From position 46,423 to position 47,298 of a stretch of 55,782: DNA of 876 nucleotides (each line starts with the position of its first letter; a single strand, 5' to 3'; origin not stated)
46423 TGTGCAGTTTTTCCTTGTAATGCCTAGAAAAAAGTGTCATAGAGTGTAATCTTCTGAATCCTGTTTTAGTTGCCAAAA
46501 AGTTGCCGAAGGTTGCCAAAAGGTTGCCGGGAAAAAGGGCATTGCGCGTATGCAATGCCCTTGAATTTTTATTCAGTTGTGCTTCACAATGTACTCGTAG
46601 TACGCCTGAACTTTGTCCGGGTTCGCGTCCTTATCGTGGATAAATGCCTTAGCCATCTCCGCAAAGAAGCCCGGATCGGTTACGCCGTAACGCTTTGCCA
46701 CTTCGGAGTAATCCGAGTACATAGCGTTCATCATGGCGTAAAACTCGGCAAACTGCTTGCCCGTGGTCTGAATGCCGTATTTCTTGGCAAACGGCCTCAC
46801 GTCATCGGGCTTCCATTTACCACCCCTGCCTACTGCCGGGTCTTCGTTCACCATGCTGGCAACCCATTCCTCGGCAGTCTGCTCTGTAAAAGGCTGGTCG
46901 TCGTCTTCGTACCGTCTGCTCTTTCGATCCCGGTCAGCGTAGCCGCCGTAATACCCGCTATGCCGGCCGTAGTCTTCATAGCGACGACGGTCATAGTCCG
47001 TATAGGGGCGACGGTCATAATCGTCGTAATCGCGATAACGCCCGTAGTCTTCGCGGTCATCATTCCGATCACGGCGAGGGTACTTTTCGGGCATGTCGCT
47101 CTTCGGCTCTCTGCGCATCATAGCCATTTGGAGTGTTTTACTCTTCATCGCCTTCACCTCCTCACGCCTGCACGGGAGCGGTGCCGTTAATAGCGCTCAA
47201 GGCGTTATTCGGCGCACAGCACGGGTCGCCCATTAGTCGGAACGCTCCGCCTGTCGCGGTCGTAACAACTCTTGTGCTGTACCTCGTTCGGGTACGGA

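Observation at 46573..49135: Five-gene cassette of low-complexity, Cys-capped proteins between the accessory regulators and int: candidate undescribed system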

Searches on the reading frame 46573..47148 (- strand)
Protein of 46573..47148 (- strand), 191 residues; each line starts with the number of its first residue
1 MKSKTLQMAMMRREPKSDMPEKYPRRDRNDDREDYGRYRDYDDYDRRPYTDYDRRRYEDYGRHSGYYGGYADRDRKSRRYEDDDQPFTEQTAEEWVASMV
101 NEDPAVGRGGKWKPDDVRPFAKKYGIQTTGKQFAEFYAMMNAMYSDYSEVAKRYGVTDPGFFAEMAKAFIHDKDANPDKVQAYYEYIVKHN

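Call 5: search_protein_families(library=pfam, proteins=[window:46573-47148:-], max_evalue=1)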
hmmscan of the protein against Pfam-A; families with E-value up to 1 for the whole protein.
window:46573-47148:- (191 aa): 1 family
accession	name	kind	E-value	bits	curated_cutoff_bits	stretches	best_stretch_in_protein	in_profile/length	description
PF25223.1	DUF7841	-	7.4e-21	75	25.2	1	80-185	8-114/114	Domain of unknown function (DUF7841)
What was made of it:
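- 46573..47148 (-): P5, 191 aa. It has an R/D/Y/G-rich disordered N-terminal half and a C-terminal helical DUF7841 domain. Pfam PF25223 at 7.4e-21, 75 bits against a 25.2-bit cut-off (call 5).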

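Call 6: search_protein_families(library=phrogs, proteins=[window:46573-47148:-], max_evalue=1)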
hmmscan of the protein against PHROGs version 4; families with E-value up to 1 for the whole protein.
window:46573-47148:- (191 aa): 0 families

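Call 7: search_protein_families(library=ncbifam, proteins=[window:46573-47148:-], max_evalue=1)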
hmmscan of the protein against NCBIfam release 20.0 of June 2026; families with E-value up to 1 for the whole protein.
window:46573-47148:- (191 aa): 1 family
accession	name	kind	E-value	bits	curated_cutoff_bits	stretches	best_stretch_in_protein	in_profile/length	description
NF005003.0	PRK06393.1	equivalog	0.0024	17.9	137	1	131-163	27-59/64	DNA-directed RNA polymerase subunit E''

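Call 58: search_solved_structures(query=A8, max_evalue=10)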
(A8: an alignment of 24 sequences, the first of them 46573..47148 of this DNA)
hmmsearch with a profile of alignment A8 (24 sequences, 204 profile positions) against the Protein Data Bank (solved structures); distinct sequences matched with E-value up to 10: 1.
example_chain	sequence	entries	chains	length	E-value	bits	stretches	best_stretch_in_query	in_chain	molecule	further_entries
4jpp_A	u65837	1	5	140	0.047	17.6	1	47-146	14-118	Minor spike protein H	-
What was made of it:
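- Closest known: phiX174 H pilot protein and other ejection or cargo proteins. Same: The best, non-significant PDB hit of the P5 profile is H protein, at E = 0.047 (call 58).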

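Call 73: search_protein_families(library=padloc, proteins=[window:46573-47148:-], max_evalue=0.1)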
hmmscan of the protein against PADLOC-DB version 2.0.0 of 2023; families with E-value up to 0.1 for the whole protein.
window:46573-47148:- (191 aa): 0 families

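Call 95: find_homologous_proteins(query=window:46573-47148:-)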
Query window:46573-47148:- (191 aa): 115 proteins with E <= 0.001 among 162 candidates.
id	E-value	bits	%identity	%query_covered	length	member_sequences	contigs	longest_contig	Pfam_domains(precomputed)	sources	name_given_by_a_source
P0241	4.8e-121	420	98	100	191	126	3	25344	PF25223.2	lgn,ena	-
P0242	3.0e-117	408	96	100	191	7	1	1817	PF25223.2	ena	-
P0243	7.4e-113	393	86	100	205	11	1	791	PF25223.2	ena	-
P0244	8.9e-77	275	98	65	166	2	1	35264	PF25223.2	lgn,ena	-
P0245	3.3e-39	153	61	61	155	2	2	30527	PF25223.2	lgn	-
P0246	4.3e-39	153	50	93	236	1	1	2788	PF25223.2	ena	-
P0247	1.7e-37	147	63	60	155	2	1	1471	PF25223.2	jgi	-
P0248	1.4e-36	144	65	54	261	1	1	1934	PF25223.2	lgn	-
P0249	2.8e-36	143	49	80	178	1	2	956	PF25223.2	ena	-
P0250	4.0e-36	143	64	54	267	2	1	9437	PF25223.2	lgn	-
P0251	1.3e-35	141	58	65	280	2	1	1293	PF25223.2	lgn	-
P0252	3.7e-35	140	67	57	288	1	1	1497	PF25223.2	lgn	-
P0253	4.1e-35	140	67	54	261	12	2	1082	PF25223.2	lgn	-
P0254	5.9e-35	139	46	86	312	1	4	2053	PF25223.2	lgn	-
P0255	3.8e-34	136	61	54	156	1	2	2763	PF25223.2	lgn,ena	-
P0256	8.6e-34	135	62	57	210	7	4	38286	PF25223.2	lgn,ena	-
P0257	8.8e-34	135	61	56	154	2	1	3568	PF25223.2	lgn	-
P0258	9.2e-34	135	59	57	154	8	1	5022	PF25223.2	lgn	-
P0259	1.2e-33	135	62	52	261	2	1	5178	PF25223.2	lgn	-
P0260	1.2e-33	135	65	57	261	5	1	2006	PF25223.2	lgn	-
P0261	2.1e-33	134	64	54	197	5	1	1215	PF25223.2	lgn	-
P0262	2.9e-33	133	61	55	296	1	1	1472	PF25223.2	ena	-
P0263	5.9e-33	132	61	54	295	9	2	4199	PF25223.2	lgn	-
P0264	7.2e-33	132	54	59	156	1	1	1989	PF25223.2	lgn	-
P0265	7.9e-33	132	63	54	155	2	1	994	PF25223.2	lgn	-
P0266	1.1e-32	132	60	54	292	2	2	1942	PF25223.2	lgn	-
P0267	1.6e-32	131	63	54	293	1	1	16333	PF25223.2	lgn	-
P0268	2.2e-32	131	61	54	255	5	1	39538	PF25223.2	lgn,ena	-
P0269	2.6e-32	130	61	54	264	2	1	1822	PF25223.2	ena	-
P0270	3.5e-32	130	50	72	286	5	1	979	PF25223.2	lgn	-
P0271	3.7e-32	130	60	54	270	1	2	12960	PF25223.2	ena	-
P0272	7.2e-32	129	51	64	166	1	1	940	PF25223.2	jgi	jgi:hypothetical protein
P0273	7.4e-32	129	59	54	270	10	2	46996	PF25223.2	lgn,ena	-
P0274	8.2e-32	129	53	61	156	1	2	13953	PF25223.2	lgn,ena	-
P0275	4.1e-31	126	59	54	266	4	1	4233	PF25223.2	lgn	-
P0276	5.4e-31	126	63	54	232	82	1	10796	PF25223.2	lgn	-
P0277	5.5e-31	126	61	54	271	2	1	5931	PF25223.2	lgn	-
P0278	6.9e-31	126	56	54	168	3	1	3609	PF25223.2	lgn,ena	-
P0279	1.1e-30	125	49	74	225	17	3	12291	PF25223.2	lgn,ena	-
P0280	1.3e-30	125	59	55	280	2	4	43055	PF25223.2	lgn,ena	-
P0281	1.4e-30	125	43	91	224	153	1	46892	PF25223.2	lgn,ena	-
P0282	2.3e-30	124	63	54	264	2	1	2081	PF25223.2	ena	-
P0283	2.4e-30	124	60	54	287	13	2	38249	PF25223.2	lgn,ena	-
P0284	2.8e-30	124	60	54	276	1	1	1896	PF25223.2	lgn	-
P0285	3.9e-30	123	60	54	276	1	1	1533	PF25223.2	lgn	-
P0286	3.9e-30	123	58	54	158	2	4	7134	PF25223.2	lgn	-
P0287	5.6e-30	123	57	54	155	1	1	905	PF25223.2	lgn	-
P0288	9.5e-30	122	55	55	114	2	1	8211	PF25223.2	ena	-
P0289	9.7e-30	122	58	54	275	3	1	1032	PF25223.2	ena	-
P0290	2.6e-29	121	59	56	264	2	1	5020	PF25223.2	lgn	-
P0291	4.7e-29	120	61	54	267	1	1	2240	PF25223.2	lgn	-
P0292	7.3e-29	119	54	53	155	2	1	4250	PF25223.2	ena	-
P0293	2.0e-28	118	57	53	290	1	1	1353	PF25223.2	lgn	-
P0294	1.0e-27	115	54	55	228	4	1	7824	PF25223.2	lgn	-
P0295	2.1e-27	114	44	78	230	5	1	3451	PF25223.2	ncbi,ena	-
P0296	7.4e-27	113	62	54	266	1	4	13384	PF25223.2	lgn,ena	-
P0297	8.3e-27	112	55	55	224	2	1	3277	PF25223.2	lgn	-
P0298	1.1e-26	112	56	54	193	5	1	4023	PF25223.2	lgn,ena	-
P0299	3.3e-26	110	51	53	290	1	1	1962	PF25223.2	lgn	-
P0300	2.1e-25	108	59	55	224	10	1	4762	PF25223.2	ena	-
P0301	4.8e-25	107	49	58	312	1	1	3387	PF25223.2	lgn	-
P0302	1.2e-24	105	49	59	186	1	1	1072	PF25223.2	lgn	-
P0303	3.1e-24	104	43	69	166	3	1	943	PF25223.2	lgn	-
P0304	3.3e-24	104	47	58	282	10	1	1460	PF25223.2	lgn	-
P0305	4.7e-24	103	55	54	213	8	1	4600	PF25223.2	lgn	-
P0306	6.9e-24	103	47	58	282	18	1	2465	PF25223.2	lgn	-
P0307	2.5e-23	101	39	73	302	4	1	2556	PF25223.2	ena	-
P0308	5.4e-23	100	55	54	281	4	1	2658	PF25223.2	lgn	-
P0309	5.7e-23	100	50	57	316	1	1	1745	PF25223.2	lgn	-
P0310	6.2e-23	100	49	59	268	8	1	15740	PF25223.2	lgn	-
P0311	9.6e-23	99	48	57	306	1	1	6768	PF25223.2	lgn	-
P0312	2.0e-22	98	50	58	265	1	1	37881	PF25223.2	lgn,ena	-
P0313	2.7e-22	98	50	55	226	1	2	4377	PF25223.2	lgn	-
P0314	4.1e-22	97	50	58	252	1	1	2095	PF25223.2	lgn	-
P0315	6.0e-22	97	45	57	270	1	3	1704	PF25223.2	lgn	-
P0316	7.1e-22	96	51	54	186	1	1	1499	PF25223.2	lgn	-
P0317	8.5e-22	96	56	55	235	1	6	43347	PF25223.2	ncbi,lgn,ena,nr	ncbi:MAG: hypothetical protein IJ418_12110 [Clostridia bacterium]|nr:hypothetical protein [Clostridi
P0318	1.3e-21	96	52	58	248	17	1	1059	PF25223.2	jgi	-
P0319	8.3e-21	93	45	59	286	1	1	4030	PF25223.2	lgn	-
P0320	1.5e-20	92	45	54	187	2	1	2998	PF25223.2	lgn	-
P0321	1.6e-20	92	47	58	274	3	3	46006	PF25223.2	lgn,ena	-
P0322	4.5e-20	90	49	54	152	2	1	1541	PF25223.2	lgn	-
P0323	5.9e-20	90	48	58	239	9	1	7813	PF25223.2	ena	-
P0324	1.1e-19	89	50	54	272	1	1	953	PF25223.2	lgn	-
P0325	1.4e-19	89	50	54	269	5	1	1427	PF25223.2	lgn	-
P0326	1.7e-19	89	46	58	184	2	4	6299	PF25223.2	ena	-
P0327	2.6e-19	88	49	58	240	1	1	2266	PF25223.2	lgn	-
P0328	3.6e-19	87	43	59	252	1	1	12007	PF25223.2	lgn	-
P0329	6.1e-19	87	50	54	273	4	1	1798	PF25223.2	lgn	-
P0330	9.9e-19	86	49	54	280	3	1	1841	PF25223.2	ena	-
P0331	1.1e-18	86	45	58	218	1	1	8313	PF25223.2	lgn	-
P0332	1.7e-18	85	46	58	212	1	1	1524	PF25223.2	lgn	-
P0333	2.4e-18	85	47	55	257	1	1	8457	PF25223.2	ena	-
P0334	2.5e-18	85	49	54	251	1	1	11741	PF25223.2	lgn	-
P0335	3.0e-18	84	48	54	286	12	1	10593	PF25223.2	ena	-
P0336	6.6e-18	83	48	54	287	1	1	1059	PF25223.2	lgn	-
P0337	1.0e-17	83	46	57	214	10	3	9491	PF25223.2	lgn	-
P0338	1.1e-17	83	45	54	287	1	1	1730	PF25223.2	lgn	-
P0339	1.9e-17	82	44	54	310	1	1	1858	PF25223.2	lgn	-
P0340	2.5e-17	81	45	57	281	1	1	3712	PF25223.2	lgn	-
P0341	3.7e-17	81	43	63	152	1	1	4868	PF25223.2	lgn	-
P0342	4.6e-17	81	43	60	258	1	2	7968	PF25223.2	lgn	-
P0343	1.2e-16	79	43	57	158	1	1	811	PF25223.2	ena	-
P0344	1.2e-16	79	43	57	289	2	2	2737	PF25223.2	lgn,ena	-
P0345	1.6e-16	79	47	54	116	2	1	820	PF25223.2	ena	-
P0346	1.6e-16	79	44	57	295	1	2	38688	PF25223.2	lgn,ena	-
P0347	3.8e-16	78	46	57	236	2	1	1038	PF25223.2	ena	-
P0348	6.9e-16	77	39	68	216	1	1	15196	PF25223.2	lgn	-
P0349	7.8e-16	77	43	59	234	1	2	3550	PF25223.2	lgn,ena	-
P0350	1.4e-15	76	43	59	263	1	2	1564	PF25223.2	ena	-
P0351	8.1e-15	73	43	54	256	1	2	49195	PF25223.2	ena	-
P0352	1.1e-13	70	39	59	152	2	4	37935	PF25223.2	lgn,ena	-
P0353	2.2e-12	65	36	57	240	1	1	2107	PF25223.2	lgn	-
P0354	3.8e-12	65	39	55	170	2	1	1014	PF25223.2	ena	-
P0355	7.2e-12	64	34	95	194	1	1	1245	PF25223.2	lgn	-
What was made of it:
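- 46573..47148 (-): All 115 homologous clusters carry PF25223 only (call 95).
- On Pfam DUF7841 (PF25223), for P5: All 115 homologous clusters carry PF25223 (call 95).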
